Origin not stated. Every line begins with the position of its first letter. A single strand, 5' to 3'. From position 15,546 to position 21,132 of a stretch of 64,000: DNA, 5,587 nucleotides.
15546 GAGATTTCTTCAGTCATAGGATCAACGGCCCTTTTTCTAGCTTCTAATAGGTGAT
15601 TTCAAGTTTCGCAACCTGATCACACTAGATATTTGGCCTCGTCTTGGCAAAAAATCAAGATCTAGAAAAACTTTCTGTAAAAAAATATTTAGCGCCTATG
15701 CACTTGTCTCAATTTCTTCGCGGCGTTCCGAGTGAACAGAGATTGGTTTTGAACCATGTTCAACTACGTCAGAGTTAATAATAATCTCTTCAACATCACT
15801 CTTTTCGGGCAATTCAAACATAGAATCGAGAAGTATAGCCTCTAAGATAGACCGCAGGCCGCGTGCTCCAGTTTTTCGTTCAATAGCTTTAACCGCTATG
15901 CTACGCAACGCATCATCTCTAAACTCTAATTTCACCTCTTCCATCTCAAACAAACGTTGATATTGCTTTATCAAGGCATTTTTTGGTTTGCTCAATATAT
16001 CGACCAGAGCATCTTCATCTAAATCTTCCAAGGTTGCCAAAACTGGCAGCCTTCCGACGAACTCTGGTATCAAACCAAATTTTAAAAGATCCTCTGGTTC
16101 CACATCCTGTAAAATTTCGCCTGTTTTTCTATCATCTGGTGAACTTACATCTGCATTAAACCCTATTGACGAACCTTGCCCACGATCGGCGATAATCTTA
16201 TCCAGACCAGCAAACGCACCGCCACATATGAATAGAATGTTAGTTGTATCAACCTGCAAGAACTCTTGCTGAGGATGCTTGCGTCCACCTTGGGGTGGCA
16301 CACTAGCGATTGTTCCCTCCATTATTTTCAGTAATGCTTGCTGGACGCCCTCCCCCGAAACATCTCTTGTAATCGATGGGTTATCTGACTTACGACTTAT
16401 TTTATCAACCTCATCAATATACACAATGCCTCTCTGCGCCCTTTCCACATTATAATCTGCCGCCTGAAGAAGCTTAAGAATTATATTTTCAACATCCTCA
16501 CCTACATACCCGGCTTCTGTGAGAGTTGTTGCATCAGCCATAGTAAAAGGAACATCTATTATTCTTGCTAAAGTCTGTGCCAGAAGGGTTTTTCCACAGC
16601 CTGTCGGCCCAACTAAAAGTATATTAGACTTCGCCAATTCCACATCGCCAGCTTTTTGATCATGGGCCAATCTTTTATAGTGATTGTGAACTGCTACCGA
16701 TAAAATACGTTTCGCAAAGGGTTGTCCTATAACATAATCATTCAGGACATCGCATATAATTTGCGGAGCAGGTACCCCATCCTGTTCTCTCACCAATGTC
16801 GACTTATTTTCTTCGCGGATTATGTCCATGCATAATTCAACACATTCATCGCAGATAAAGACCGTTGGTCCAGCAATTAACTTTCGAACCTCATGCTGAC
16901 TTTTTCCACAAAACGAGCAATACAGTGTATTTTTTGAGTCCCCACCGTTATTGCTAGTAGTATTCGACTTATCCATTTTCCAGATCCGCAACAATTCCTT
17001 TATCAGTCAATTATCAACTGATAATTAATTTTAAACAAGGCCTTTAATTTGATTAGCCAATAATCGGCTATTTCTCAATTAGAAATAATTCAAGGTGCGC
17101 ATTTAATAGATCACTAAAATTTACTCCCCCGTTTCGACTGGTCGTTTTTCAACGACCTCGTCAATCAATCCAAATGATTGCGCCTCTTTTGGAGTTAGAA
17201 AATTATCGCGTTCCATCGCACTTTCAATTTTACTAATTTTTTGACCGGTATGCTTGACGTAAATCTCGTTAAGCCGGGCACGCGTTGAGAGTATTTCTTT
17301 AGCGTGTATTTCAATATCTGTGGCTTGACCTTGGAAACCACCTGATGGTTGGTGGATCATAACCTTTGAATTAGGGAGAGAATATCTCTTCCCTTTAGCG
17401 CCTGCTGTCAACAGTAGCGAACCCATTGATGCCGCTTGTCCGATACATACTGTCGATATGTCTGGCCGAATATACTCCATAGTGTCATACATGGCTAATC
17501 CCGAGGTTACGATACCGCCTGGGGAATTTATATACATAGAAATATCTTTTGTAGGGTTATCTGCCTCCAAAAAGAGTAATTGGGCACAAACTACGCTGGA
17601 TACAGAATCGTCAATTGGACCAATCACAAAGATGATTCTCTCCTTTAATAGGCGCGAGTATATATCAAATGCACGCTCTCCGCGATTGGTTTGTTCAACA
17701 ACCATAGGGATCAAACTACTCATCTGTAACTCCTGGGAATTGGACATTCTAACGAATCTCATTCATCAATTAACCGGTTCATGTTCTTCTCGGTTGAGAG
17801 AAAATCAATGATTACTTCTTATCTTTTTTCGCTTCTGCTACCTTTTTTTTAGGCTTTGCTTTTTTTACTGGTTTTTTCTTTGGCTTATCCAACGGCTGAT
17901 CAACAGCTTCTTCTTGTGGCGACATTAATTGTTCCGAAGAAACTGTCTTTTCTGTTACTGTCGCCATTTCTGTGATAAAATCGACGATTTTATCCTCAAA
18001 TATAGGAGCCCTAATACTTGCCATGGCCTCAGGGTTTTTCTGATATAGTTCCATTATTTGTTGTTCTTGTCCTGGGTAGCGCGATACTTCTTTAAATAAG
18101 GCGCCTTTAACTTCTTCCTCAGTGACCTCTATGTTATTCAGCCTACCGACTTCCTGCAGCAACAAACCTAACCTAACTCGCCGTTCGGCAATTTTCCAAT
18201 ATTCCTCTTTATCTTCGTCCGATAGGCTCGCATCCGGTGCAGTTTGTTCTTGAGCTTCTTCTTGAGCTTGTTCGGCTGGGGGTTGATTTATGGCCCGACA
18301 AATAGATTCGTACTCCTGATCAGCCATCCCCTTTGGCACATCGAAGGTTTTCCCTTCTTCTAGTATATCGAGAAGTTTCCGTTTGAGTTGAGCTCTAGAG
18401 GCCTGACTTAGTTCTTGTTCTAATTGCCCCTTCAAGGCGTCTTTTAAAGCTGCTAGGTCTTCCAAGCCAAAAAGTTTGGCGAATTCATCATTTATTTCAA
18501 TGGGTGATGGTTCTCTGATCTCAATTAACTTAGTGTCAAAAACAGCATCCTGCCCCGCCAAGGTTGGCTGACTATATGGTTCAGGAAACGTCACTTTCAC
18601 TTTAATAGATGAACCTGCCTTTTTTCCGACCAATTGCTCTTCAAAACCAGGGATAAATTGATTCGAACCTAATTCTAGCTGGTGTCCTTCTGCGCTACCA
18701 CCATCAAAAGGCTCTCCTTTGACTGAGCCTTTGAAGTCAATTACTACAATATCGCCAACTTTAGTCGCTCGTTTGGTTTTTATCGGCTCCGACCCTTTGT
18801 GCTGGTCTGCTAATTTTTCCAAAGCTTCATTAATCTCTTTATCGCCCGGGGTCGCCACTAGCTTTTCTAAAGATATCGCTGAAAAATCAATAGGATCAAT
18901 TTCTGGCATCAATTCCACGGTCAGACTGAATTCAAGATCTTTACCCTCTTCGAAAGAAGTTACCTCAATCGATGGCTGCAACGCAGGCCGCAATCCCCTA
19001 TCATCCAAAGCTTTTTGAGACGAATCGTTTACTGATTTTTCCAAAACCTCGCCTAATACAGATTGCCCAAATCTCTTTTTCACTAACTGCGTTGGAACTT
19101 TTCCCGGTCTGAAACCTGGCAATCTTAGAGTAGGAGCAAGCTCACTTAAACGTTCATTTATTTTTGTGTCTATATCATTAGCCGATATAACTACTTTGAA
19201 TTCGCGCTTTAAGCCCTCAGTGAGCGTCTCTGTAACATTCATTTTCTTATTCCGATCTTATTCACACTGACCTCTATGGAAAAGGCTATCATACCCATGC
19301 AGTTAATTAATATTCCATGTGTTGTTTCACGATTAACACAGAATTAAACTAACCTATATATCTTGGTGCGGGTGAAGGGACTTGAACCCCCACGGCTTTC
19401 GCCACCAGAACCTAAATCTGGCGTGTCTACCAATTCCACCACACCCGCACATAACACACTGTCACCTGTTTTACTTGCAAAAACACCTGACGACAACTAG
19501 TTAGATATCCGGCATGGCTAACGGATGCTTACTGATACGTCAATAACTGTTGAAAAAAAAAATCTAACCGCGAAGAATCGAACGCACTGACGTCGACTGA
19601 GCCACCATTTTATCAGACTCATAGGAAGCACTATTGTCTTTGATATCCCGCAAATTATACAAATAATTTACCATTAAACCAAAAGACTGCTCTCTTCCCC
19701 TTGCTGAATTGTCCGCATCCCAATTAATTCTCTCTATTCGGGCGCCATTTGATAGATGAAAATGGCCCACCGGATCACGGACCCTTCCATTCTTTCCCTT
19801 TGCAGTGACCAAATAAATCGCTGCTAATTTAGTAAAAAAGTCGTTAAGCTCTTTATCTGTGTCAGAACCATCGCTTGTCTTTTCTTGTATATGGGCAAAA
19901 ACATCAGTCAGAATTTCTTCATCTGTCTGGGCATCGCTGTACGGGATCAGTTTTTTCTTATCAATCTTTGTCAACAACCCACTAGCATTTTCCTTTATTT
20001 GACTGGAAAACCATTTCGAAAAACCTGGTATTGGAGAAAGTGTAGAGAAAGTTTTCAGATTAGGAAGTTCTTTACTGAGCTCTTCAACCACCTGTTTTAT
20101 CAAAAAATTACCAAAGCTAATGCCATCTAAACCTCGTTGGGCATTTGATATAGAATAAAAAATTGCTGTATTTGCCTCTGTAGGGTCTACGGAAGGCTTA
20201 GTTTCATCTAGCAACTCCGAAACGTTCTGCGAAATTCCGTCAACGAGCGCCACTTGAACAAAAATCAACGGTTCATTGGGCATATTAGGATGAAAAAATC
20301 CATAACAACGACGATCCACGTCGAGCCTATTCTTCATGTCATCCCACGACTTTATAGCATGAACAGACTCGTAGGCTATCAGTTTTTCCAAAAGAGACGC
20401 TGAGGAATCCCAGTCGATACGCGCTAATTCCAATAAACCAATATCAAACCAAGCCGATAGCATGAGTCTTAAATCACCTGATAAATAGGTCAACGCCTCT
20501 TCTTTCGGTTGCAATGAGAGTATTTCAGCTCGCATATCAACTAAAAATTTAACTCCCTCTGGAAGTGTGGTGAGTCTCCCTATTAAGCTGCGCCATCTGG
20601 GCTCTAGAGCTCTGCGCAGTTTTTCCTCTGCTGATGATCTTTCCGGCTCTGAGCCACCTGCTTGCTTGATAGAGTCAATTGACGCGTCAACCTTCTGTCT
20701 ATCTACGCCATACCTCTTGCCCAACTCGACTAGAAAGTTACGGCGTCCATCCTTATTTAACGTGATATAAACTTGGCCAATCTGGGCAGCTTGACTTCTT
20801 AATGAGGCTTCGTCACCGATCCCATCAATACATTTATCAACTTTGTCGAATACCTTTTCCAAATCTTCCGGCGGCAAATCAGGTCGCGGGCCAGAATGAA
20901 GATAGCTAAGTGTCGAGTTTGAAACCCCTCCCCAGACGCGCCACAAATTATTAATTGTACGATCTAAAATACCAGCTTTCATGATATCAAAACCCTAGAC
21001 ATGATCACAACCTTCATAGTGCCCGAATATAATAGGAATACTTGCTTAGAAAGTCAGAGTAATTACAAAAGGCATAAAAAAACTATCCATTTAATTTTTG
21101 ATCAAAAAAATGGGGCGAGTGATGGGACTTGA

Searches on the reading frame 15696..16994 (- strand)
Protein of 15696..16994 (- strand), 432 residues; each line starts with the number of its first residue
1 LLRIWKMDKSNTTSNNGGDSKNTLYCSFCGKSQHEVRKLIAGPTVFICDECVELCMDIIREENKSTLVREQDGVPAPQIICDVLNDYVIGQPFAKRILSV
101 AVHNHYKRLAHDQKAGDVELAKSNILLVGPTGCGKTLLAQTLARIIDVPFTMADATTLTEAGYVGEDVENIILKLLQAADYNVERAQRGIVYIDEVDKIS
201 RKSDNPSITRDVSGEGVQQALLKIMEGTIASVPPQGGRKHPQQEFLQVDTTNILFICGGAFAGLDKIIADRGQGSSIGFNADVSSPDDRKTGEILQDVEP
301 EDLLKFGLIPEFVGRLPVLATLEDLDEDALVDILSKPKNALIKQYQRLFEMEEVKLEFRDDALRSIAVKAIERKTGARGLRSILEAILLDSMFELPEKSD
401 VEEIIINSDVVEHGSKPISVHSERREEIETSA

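Call 56: search_protein_families(library=pfam, proteins=[window:15696-16994:-], max_evalue=0.001)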
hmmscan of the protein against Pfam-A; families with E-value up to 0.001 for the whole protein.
window:15696-16994:- (432 aa): 10 families
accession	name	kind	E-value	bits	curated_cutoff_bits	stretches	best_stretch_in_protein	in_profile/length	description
PF07724.20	AAA_2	-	6.4e-35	121.1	27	1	122-318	3-165/166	AAA domain (Cdc48 subfamily)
PF06689.19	zf-C4_ClpX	-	3.4e-20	72.1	27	1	25-61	2-39/39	ClpX C4-type zinc finger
PF00004.35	AAA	-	1.6e-16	61.4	21.2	1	125-242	1-99/131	ATPase family associated with various cellular activities (AAA)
PF10431.15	ClpB_D2-small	-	9.6e-12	45.2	21.9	1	325-402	1-74/81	C-terminal, D2-small domain, of ClpB protein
PF07728.20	AAA_5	-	1.5e-06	28.7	22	1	124-201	1-80/139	AAA domain (dynein-related subfamily)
PF01078.27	Mg_chelatase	-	1.1e-05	25.4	20.3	1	122-154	22-53/207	Magnesium chelatase, subunit ChlI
PF13401.12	AAA_22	-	5.2e-05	24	27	1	122-202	5-99/130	AAA domain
PF00493.29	MCM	-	9.9e-05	22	23.3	1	79-203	17-137/224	MCM P-loop domain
PF05496.18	RuvB_N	-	0.00015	22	27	1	84-202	6-99/159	Holliday junction DNA helicase RuvB P-loop domain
PF00158.32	Sigma54_activat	-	0.00048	20.3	20.2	0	113-144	13-44/168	Sigma-54 interaction domain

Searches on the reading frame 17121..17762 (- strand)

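Call 56: search_protein_families(library=pfam, proteins=[window:17121-17762:-], max_evalue=0.001)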
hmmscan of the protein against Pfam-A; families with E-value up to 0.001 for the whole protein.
window:17121-17762:- (213 aa): 1 family
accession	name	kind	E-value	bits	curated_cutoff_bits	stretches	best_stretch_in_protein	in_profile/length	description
PF00574.28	CLP_protease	-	1.3e-83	279.8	20.2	1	27-206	2-181/182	Clp protease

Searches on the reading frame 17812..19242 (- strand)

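Call 56: search_protein_families(library=pfam, proteins=[window:17812-19242:-], max_evalue=0.001)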
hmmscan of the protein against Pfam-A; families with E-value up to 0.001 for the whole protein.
window:17812-19242:- (476 aa): 3 families
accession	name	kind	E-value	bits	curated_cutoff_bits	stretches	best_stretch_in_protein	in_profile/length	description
PF05697.18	Trigger_N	-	1.1e-39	136.4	22.2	1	1-144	1-144/144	Bacterial trigger factor protein (TF)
PF05698.19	Trigger_C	-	2.7e-32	112.5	22.7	1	263-425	2-162/162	Bacterial trigger factor protein (TF) C-terminus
PF00254.34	FKBP_C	-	1.2e-15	58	21.1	1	158-239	3-93/94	FKBP-type peptidyl-prolyl cis-trans isomerase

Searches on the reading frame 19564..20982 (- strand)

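Call 56: search_protein_families(library=pfam, proteins=[window:19564-20982:-], max_evalue=0.001)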
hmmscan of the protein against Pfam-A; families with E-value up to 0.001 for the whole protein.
window:19564-20982:- (472 aa): 2 families
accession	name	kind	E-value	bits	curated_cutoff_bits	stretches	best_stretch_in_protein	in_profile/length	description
PF05292.17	MCD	-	1.1e-103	346.8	23.2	1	182-443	1-253/253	Malonyl-CoA decarboxylase C-terminal domain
PF17408.7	MCD_N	-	3.6e-20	72.3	22.4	1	91-179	1-85/85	Malonyl-CoA decarboxylase N-terminal domain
